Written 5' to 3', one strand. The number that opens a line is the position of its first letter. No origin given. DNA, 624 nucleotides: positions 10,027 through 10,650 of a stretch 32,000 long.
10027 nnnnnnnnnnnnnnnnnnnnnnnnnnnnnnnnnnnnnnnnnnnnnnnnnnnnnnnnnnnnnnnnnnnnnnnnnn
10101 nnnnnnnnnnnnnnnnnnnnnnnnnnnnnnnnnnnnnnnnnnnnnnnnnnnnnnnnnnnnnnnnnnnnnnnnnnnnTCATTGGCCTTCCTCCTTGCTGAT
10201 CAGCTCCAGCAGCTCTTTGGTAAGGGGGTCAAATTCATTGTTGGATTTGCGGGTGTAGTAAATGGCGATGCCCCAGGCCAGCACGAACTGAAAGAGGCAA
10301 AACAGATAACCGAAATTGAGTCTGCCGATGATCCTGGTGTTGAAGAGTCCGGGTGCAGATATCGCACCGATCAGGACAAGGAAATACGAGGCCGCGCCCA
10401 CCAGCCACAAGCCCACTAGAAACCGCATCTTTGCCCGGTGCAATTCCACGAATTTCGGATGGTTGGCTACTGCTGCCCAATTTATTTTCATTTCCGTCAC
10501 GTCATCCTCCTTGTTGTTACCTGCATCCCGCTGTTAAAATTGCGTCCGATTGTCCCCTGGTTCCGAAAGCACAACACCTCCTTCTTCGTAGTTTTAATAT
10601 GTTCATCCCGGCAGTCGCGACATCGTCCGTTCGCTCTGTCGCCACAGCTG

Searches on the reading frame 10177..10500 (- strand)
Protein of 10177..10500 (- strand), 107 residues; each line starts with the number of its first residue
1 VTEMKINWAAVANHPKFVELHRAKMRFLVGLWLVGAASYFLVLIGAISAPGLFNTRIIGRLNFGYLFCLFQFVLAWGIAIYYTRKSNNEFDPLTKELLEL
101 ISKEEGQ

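Call 7: search_protein_families(library=pfam, proteins=[window:10177-10500:-])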
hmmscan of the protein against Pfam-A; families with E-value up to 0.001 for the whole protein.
window:10177-10500:- (107 aa): 1 family
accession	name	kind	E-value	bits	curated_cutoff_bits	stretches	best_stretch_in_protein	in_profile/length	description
PF04341.17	DUF485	-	9.3e-24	83.7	28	1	13-98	2-87/88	Protein of unknown function, DUF485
